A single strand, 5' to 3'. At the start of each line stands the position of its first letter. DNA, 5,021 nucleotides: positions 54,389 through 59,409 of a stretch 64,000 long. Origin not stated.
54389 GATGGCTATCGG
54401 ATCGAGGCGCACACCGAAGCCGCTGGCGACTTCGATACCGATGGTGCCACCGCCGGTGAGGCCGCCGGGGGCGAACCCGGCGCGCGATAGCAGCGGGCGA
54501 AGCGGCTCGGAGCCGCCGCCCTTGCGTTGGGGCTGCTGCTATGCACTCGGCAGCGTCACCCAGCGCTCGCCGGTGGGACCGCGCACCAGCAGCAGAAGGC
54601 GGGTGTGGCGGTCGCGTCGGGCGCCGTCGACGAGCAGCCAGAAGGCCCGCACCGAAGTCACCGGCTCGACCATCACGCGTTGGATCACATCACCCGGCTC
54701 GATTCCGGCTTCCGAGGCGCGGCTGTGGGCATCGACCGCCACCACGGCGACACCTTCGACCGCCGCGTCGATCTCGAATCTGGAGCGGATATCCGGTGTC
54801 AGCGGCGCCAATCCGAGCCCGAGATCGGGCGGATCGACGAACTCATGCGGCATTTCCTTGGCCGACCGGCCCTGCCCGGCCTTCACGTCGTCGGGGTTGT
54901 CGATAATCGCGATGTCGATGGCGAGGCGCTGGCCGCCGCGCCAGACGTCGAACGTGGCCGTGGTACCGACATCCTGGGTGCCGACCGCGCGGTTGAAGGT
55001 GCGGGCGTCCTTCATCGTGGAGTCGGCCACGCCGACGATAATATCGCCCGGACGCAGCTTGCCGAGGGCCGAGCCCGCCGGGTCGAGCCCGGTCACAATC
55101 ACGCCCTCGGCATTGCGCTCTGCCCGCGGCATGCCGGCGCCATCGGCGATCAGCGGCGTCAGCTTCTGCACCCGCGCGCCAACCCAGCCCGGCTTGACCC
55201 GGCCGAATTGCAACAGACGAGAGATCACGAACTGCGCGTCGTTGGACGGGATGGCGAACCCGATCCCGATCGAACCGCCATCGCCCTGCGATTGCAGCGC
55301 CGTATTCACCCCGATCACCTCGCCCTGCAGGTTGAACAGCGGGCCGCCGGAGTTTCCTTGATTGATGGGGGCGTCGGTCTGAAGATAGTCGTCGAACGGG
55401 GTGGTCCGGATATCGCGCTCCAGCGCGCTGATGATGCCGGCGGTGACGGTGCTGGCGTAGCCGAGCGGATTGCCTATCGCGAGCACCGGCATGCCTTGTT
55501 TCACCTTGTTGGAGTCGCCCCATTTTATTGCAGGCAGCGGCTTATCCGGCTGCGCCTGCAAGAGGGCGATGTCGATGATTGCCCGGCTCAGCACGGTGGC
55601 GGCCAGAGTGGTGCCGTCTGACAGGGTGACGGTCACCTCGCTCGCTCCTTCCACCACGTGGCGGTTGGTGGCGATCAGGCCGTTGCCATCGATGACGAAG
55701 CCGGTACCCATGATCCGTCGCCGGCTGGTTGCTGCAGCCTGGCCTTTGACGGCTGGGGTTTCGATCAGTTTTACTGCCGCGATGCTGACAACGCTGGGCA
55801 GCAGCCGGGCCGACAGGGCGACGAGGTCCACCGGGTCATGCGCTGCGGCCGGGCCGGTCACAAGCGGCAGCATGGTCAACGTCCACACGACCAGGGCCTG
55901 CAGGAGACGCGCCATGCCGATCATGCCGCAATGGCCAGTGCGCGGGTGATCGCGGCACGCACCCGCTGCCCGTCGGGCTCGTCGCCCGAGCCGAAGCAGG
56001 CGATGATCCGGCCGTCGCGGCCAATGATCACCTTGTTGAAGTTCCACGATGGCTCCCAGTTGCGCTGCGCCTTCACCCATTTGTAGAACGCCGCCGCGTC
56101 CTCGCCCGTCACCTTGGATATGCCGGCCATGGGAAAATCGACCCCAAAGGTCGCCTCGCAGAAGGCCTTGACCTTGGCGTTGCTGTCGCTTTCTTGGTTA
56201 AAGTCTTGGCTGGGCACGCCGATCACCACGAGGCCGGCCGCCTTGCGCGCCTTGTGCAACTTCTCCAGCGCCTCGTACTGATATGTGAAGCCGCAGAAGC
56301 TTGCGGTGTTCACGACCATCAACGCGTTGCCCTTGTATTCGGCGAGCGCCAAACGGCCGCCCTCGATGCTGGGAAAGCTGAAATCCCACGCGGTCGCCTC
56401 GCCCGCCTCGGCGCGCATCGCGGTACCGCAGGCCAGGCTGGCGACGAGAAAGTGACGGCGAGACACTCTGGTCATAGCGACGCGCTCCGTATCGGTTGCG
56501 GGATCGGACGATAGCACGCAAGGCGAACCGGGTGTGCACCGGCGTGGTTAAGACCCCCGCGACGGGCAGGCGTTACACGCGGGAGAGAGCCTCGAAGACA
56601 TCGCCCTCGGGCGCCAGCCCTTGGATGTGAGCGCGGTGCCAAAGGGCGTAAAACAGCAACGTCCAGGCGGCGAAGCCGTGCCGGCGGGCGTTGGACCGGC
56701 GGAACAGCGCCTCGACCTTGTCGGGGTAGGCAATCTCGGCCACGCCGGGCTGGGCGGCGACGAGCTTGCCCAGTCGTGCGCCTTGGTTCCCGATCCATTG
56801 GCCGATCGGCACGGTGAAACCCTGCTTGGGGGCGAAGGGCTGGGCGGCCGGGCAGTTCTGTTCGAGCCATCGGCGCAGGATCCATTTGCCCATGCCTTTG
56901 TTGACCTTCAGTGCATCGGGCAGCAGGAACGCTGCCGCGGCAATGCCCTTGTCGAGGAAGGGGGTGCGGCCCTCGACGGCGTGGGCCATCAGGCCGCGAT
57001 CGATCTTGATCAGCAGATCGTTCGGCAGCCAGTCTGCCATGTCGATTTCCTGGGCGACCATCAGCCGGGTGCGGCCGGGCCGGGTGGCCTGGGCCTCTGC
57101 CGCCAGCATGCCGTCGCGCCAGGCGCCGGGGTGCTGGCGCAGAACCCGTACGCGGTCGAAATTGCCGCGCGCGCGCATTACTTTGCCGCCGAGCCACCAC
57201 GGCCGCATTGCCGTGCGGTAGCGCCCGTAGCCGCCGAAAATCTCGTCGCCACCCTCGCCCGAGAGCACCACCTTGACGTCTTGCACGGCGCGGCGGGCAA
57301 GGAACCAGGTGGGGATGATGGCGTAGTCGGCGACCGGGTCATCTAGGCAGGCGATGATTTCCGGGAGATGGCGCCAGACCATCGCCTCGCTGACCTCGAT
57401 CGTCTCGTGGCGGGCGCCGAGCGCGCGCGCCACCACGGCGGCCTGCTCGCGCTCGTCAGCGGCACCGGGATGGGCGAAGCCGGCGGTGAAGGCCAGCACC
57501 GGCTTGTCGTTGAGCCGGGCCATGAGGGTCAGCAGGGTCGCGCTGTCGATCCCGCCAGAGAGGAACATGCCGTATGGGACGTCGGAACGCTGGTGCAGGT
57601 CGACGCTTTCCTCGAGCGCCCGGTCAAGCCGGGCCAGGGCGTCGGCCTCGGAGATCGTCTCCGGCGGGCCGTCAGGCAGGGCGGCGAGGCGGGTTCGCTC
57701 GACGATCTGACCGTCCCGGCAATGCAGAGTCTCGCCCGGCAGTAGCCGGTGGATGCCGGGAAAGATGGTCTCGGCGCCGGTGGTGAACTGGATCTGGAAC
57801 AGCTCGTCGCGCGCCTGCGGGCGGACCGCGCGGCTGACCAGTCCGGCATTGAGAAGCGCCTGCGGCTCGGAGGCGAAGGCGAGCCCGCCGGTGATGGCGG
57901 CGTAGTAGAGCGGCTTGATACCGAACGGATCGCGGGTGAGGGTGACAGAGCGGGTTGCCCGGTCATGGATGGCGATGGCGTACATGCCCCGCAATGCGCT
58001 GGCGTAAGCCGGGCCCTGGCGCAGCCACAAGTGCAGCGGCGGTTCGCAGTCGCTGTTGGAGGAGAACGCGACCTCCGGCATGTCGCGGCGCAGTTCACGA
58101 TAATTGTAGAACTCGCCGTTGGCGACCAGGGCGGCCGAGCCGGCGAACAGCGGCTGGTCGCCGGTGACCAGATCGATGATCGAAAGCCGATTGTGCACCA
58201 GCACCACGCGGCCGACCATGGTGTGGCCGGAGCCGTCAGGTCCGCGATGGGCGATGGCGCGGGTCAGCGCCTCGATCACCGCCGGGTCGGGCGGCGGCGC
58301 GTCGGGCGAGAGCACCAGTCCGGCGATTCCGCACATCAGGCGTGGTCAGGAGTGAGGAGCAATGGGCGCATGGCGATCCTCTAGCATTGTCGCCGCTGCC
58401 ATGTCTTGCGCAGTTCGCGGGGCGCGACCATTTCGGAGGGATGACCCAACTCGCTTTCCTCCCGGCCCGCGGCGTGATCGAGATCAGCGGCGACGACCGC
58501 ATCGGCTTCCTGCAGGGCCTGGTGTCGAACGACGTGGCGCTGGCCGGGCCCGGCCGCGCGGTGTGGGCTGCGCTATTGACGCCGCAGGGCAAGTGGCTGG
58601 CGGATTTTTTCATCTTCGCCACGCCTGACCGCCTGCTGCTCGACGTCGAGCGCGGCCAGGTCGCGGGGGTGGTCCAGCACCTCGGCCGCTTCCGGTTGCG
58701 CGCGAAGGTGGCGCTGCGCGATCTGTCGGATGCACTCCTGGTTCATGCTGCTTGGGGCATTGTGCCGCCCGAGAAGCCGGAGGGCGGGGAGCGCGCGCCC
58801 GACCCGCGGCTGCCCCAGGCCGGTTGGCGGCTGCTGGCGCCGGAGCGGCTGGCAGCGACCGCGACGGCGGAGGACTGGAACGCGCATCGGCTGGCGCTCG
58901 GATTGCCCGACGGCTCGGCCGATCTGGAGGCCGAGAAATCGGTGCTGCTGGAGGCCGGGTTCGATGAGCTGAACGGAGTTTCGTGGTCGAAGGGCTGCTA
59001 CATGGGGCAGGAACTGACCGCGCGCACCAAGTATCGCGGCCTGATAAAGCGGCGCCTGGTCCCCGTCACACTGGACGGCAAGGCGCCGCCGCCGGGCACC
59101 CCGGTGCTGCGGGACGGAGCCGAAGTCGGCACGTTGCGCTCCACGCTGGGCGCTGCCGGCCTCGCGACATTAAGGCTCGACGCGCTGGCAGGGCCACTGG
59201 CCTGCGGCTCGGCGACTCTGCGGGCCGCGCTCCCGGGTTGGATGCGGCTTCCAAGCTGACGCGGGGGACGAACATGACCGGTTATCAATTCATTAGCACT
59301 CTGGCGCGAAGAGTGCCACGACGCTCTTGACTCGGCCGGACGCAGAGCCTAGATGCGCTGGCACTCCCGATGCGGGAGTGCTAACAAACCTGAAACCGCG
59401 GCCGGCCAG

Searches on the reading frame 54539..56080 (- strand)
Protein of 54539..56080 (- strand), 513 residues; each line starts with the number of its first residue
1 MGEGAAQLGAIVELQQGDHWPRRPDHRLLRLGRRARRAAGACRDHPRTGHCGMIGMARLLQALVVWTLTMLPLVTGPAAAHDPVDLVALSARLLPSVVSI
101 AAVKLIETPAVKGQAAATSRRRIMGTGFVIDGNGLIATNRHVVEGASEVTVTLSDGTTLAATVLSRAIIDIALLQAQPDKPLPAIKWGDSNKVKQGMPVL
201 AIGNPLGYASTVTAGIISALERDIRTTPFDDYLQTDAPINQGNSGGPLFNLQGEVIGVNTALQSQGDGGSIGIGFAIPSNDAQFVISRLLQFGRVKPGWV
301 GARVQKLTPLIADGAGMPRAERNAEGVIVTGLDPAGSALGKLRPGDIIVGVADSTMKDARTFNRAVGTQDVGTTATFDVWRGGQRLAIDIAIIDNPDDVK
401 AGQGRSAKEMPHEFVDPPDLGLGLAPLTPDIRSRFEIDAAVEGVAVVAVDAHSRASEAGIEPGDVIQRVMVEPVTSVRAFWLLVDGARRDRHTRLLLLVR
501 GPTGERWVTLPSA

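Call 8: search_protein_families(library=pfam, proteins=[window:54539-56080:-], max_evalue=0.001)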
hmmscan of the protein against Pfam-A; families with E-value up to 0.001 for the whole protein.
window:54539-56080:- (513 aa): 5 families
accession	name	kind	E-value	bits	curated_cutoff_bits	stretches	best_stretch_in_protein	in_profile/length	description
PF13365.12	Trypsin_2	-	8.9e-36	124.2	27.6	1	125-258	1-144/144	Trypsin-like peptidase domain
PF00089.32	Trypsin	-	3.2e-17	63.5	20.6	1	115-282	16-216/220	Trypsin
PF13180.12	PDZ_2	-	6.5e-13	49.2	27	1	309-391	12-79/80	PDZ domain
PF17820.7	PDZ_6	-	8.6e-06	25.8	27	0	446-477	2-33/54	PDZ domain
PF00595.29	PDZ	-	1.4e-05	25.8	23.2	0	295-357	7-58/81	PDZ domain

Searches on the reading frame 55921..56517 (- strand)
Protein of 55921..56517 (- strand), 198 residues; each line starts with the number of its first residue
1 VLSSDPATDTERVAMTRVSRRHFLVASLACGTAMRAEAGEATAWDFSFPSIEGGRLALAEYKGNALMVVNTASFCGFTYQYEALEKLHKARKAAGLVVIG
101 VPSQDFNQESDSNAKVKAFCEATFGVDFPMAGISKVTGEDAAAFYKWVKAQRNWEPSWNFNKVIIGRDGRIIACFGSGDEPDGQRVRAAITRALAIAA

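Call 8: search_protein_families(library=pfam, proteins=[window:55921-56517:-], max_evalue=0.001)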
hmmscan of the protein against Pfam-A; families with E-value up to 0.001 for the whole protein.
window:55921-56517:- (198 aa): 2 families
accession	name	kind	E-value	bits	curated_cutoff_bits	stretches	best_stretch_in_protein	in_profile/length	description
PF00255.25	GSHPx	-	2.4e-24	85.4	27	1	44-149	2-108/108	Glutathione peroxidase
PF00578.27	AhpC-TSA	-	2e-06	28.2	26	1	42-131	4-87/124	AhpC/TSA family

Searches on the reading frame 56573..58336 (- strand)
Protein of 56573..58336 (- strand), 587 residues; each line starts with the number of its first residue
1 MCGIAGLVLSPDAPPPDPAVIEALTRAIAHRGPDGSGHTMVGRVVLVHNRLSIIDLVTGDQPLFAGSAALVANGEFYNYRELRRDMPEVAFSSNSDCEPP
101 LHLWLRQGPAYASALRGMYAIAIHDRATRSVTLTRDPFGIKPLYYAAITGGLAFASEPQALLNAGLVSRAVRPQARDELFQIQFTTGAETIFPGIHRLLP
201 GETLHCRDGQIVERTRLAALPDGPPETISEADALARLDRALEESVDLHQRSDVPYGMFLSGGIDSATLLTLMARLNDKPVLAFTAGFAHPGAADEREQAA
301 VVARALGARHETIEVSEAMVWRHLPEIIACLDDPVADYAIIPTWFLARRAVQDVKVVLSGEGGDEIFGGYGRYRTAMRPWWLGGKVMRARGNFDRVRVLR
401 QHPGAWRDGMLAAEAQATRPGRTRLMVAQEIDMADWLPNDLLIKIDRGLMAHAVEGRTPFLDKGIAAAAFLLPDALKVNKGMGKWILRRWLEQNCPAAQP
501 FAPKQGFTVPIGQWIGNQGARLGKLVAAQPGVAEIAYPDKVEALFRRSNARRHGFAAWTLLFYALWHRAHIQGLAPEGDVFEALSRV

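Call 8: search_protein_families(library=pfam, proteins=[window:56573-58336:-], max_evalue=0.001)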
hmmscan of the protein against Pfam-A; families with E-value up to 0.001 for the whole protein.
window:56573-58336:- (587 aa): 3 families
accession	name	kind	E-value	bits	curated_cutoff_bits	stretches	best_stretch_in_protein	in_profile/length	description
PF00733.27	Asn_synthase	-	7.6e-79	266.3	21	1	237-568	2-354/354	Asparagine synthase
PF13537.11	GATase_7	-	3.6e-34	117.9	25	1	48-162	1-122/123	Glutamine amidotransferase domain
PF13522.11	GATase_6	-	4.4e-30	104.8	27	1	33-157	1-130/130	Glutamine amidotransferase domain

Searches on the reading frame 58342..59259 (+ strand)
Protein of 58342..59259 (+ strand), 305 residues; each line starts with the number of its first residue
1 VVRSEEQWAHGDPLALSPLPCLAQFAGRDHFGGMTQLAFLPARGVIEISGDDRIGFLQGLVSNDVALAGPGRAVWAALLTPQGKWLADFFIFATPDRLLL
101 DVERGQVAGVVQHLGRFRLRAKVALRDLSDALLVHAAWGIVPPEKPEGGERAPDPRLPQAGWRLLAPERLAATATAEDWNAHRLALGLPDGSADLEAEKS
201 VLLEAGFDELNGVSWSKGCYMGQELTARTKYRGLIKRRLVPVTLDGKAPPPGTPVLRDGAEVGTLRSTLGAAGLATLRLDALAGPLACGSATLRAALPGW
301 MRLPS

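Call 8: search_protein_families(library=pfam, proteins=[window:58342-59259:+], max_evalue=0.001)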
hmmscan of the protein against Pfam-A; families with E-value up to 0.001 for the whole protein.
window:58342-59259:+ (305 aa): 2 families
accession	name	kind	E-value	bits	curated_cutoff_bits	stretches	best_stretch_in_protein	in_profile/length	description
PF25455.1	Beta-barrel_CAF17_C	-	1.1e-21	76.8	25.7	1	235-302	1-69/70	CAF17, C-terminal beta-barrel domain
PF01571.26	GCV_T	-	2.5e-08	33.9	25.6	1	44-139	49-145/255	Aminomethyltransferase folate-binding domain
